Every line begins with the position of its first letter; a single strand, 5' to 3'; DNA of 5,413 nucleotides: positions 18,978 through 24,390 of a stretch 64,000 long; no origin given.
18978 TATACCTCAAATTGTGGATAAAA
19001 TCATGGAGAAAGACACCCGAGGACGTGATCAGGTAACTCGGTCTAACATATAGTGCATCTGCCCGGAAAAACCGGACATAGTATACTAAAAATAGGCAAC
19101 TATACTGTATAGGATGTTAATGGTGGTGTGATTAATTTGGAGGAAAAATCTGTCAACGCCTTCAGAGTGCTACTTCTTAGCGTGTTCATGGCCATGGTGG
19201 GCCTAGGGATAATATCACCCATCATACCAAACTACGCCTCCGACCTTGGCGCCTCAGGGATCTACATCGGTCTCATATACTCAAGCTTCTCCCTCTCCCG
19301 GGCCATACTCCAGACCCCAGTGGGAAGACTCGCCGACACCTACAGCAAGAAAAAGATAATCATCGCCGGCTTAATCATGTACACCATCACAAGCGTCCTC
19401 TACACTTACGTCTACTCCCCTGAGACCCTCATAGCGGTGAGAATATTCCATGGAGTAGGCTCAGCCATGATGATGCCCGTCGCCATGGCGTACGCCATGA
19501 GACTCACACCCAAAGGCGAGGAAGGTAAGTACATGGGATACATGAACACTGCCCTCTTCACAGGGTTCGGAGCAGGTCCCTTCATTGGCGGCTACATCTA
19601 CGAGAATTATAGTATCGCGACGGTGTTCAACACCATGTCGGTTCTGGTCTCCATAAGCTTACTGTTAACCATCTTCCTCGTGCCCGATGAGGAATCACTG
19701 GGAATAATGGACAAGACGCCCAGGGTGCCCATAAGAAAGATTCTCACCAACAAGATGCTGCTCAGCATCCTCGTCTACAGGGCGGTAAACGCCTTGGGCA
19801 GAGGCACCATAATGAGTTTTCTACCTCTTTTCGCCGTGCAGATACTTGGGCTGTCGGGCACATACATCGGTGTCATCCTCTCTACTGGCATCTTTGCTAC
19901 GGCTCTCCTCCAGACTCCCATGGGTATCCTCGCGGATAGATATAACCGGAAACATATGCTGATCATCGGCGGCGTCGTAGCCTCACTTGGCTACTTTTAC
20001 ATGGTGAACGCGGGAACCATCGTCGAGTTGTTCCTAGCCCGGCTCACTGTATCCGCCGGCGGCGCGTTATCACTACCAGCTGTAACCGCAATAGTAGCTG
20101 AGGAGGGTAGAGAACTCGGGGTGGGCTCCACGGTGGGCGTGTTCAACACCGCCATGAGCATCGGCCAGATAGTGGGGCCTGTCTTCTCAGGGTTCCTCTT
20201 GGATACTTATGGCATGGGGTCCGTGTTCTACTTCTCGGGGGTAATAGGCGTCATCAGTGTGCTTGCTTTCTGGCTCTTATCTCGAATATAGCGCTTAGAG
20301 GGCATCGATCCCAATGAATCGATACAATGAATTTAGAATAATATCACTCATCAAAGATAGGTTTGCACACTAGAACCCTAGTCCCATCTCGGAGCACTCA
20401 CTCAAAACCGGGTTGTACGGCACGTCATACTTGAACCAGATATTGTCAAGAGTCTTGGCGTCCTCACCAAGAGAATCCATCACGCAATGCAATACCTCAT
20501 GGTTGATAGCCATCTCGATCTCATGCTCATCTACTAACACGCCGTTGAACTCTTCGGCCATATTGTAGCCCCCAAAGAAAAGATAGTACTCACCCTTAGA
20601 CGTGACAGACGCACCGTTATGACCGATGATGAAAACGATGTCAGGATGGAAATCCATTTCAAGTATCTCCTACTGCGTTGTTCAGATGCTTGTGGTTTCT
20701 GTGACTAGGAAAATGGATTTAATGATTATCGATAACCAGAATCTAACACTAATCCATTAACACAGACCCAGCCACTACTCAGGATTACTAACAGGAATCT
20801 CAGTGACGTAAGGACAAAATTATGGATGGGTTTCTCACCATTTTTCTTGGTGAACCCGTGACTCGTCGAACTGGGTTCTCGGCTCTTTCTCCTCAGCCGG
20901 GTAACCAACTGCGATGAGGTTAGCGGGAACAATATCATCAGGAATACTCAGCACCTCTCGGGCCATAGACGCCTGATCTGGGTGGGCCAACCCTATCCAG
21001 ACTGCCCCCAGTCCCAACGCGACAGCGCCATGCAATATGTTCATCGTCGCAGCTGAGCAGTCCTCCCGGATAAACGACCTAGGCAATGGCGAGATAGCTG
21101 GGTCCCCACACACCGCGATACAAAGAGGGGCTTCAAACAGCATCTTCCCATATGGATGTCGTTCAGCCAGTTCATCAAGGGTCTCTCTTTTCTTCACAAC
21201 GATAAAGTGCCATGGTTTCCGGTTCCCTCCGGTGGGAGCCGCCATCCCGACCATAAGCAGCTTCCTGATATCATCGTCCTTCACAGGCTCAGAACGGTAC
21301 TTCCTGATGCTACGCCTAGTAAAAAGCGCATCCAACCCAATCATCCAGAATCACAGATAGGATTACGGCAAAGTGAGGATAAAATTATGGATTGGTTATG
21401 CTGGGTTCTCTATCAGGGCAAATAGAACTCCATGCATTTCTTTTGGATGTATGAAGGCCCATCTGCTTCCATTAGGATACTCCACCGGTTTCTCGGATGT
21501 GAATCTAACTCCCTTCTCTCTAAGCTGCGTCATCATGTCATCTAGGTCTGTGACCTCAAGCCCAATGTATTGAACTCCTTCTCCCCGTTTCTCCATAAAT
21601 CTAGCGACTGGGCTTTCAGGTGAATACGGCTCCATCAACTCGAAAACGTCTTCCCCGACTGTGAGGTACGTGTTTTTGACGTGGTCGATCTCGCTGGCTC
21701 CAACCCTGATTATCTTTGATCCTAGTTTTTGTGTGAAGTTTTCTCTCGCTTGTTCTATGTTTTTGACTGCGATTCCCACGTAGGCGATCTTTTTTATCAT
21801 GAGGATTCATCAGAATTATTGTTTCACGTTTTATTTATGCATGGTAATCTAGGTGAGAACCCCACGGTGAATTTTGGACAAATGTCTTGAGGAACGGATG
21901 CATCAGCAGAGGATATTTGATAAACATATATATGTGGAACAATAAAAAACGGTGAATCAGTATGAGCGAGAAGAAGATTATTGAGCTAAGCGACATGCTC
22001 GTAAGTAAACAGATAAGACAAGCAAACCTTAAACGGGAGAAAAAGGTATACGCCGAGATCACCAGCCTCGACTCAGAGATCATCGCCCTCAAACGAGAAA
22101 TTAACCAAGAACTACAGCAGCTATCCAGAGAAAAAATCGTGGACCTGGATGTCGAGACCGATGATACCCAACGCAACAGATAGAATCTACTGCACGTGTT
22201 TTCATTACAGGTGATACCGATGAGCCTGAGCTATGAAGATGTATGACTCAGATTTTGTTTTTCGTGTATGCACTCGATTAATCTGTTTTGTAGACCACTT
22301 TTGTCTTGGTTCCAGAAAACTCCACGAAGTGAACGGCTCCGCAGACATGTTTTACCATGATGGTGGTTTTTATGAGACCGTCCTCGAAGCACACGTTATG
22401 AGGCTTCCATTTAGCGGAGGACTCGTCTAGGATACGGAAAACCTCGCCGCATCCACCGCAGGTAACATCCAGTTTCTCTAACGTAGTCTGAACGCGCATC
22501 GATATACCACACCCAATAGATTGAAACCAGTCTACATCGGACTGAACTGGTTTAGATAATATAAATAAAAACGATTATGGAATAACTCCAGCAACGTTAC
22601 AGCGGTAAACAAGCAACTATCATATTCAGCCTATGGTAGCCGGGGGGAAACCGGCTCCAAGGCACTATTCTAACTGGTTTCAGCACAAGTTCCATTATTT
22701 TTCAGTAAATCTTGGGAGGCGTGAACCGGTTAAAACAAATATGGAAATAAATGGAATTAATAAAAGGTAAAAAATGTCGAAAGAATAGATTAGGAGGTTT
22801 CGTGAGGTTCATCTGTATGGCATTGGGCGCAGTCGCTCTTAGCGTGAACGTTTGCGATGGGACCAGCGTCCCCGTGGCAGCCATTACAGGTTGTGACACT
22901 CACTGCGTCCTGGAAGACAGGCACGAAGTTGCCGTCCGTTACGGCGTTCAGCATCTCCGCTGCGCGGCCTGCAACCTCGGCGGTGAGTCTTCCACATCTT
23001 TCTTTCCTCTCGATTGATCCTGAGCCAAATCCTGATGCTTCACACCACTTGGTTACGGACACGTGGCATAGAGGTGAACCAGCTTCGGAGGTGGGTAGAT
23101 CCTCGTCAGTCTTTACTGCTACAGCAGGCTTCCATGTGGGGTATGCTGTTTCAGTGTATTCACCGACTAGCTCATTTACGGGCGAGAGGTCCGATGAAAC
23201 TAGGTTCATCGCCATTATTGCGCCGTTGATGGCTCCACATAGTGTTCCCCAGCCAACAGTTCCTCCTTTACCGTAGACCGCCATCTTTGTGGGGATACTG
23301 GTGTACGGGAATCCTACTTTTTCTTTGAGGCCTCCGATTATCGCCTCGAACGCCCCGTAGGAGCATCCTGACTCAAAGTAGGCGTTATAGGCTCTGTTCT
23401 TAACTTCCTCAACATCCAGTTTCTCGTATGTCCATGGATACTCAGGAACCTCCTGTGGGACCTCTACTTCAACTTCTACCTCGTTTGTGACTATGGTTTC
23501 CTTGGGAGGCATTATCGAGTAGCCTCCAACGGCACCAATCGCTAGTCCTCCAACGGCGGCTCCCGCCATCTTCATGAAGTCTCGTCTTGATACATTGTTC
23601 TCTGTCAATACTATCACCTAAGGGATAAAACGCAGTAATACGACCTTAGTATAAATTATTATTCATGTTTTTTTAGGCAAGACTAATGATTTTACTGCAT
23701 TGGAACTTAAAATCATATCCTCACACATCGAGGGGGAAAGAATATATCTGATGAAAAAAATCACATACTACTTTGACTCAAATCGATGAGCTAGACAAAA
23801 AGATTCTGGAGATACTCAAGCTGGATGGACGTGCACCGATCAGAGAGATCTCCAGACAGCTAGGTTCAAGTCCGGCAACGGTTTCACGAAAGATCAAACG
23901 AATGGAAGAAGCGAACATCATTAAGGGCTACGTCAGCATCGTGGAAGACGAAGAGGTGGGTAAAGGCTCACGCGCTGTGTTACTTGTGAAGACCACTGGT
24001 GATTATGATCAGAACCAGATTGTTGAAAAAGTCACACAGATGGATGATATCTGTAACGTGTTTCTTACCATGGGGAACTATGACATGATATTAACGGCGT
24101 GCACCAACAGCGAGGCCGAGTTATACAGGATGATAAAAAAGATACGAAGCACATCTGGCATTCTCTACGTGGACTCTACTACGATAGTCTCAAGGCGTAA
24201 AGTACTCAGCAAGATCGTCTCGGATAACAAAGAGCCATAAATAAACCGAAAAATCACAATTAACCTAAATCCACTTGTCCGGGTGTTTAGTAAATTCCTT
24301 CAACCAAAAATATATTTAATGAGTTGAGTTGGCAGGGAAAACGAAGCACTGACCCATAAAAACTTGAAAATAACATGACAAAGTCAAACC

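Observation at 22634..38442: tRNA-Gln integration hotspot with at least seven stacked att remnants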

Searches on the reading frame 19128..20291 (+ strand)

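Call 8: search_protein_families(library=pfam, max_evalue=0.01, proteins=[window:19128-20291:+])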
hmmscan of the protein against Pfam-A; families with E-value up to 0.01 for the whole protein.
window:19128-20291:+ (387 aa): 5 families
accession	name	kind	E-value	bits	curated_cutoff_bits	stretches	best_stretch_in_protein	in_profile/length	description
PF07690.21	MFS_1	-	5.7e-65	220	33.4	2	15-214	1-211/347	Major Facilitator Superfamily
PF12832.13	MFS_1_like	-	1.1e-15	58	25.2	2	14-168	216-372/373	MFS_1 like family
PF05977.19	MFS_3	-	2.9e-13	49.5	27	2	10-252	10-261/524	Transmembrane secretion effector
PF00083.30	Sugar_tr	-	3.1e-09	36.7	22.3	1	35-185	36-191/452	Sugar (and other) transporter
PF00689.26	Cation_ATPase_C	-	0.0033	17.7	27.3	1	177-284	17-116/175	Cation transporting ATPase, C-terminus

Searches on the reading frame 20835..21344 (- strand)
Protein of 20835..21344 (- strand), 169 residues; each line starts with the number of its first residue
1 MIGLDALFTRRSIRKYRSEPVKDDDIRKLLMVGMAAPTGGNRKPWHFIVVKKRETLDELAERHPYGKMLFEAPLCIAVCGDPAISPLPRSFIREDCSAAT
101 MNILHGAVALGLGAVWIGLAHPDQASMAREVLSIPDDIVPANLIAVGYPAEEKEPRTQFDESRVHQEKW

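Call 8: search_protein_families(library=pfam, max_evalue=0.01, proteins=[window:20835-21344:-])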
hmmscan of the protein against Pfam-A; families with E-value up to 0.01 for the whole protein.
window:20835-21344:- (169 aa): 2 families
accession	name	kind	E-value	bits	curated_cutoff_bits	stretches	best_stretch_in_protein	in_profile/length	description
PF00881.29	Nitroreductase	-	1.7e-24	87.3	23.5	2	9-61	3-55/167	Nitroreductase family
PF14512.11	TM1586_NiRdase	-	7.9e-08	32.6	27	0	24-53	158-187/215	Putative TM nitroreductase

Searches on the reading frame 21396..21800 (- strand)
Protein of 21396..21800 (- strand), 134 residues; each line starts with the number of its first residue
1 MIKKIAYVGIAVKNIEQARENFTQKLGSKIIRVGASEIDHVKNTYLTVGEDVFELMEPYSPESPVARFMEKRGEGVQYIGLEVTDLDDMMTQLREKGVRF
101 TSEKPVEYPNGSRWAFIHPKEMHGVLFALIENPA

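Call 8: search_protein_families(library=pfam, max_evalue=0.01, proteins=[window:21396-21800:-])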
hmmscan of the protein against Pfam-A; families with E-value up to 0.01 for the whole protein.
window:21396-21800:- (134 aa): 3 families
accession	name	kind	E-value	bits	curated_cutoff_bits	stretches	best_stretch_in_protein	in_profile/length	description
PF13669.12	Glyoxalase_4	-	1.5e-15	57.9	27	1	8-116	3-109/109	Glyoxalase/Bleomycin resistance protein/Dioxygenase superfamily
PF00903.31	Glyoxalase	-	8.5e-13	49.2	20.6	1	4-127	1-119/121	Glyoxalase/Bleomycin resistance protein/Dioxygenase superfamily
PF13468.12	Glyoxalase_3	-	1.3e-06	29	25.1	1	8-121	4-122/176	Glyoxalase-like domain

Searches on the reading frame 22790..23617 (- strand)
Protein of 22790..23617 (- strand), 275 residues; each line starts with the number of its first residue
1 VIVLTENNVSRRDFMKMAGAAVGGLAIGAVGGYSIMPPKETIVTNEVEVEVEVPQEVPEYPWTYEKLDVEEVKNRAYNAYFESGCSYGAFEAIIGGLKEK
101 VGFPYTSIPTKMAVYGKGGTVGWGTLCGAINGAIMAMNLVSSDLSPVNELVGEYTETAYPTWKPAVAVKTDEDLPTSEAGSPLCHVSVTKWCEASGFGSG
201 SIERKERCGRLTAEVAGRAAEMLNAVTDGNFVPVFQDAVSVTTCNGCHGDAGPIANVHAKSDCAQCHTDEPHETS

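Call 8: search_protein_families(library=pfam, max_evalue=0.01, proteins=[window:22790-23617:-])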
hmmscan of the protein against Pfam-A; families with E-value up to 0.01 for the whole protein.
window:22790-23617:- (275 aa): 3 families
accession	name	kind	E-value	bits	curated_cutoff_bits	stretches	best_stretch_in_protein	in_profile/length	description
PF09719.15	C_GCAxxG_C_C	-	2e-11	44.4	27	1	91-222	5-118/118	Putative redox-active protein (C_GCAxxG_C_C)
PF10518.14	TAT_signal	-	0.00013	22.1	22.7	1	8-28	1-21/21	TAT (twin-arginine translocation) pathway signal sequence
PF10399.14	UCR_Fe-S_N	-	0.0039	17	24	1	6-30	6-30/41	Ubiquitinol-cytochrome C reductase Fe-S subunit TAT signal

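Call 30: search_protein_families(library=ncbifam, max_evalue=0.01, proteins=[window:22790-23617:-])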
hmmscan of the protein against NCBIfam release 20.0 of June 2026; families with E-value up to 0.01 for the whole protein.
window:22790-23617:- (275 aa): 3 families
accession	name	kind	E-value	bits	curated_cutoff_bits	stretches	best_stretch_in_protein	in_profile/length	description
NF047622.1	SptSoretCytCDesul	equivalog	3.1e-60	203.9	400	1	10-269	2-263/275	split-Soret cytochrome c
TIGR01409.1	TAT_signal_seq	domain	1.2e-06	28.6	16.7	1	9-29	1-21/29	twin-arginine translocation signal domain-containing protein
TIGR01909.1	C_GCAxxG_C_C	subfamily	2.3e-05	24.4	47.4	1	91-152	5-65/120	C-GCAxxG-C-C family (seleno)protein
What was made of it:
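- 22634..24456 (+): The outermost confirmed segment: a core with one mismatch plus ~80 nt of plasmid rep-upstream arm (22634-22715), then a Tat-signal split-Soret-cytochrome-like protein (22790-23617, -) and Lrp (23773-24240, +). There is no rep. Pfam and NCBIfam (calls 8, 30).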

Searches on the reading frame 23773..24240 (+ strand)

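Call 8: search_protein_families(library=pfam, max_evalue=0.01, proteins=[window:23773-24240:+])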
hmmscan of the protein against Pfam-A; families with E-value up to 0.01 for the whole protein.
window:23773-24240:+ (155 aa): 16 families
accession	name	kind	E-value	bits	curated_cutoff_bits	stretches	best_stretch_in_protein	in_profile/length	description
PF13412.12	HTH_24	-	7.8e-15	54.6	21.9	1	5-51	2-48/48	Winged helix-turn-helix DNA-binding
PF13404.12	HTH_AsnC-type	-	2.9e-14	53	27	1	4-45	1-42/42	AsnC-type helix-turn-helix domain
PF01037.27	AsnC_trans_reg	-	9.7e-08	32.2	25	1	71-140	2-72/73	Lrp/AsnC ligand binding domain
PF01047.28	MarR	-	1.3e-06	28.6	24.6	1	10-51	7-48/59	MarR family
PF24034.1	DUF7343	-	5e-06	26.7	27.6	1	8-51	5-49/62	Domain of unknown function (DUF7343)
PF08279.18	HTH_11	-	3.9e-05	23.9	25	1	9-48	3-43/55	HTH domain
PF01022.26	HTH_5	-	5.7e-05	23.3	22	1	10-51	6-46/47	Bacterial regulatory protein, arsR family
PF13545.12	HTH_Crp_2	-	7.4e-05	23.1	27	1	24-52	26-56/70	Crp-like helix-turn-helix domain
PF12840.13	HTH_20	-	0.0001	22.6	27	1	11-51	9-49/51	Helix-turn-helix domain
PF13936.12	HTH_38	-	0.00014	22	27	1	12-43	13-43/44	Helix-turn-helix domain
PF25212.1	HVO_A0114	-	0.00026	21.2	27.6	1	10-51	26-67/84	HVO_A0114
PF12802.13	MarR_2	-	0.00044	20.8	27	1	17-50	16-50/61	MarR family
PF09339.16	HTH_IclR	-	0.00093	19.4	22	1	11-47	8-45/52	IclR helix-turn-helix domain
PF01325.25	Fe_dep_repress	-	0.0019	18.8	26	1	21-54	23-52/60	Iron dependent repressor, N-terminal DNA binding domain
PF13518.12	HTH_28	-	0.0022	18.5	25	1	15-47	8-39/52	Helix-turn-helix domain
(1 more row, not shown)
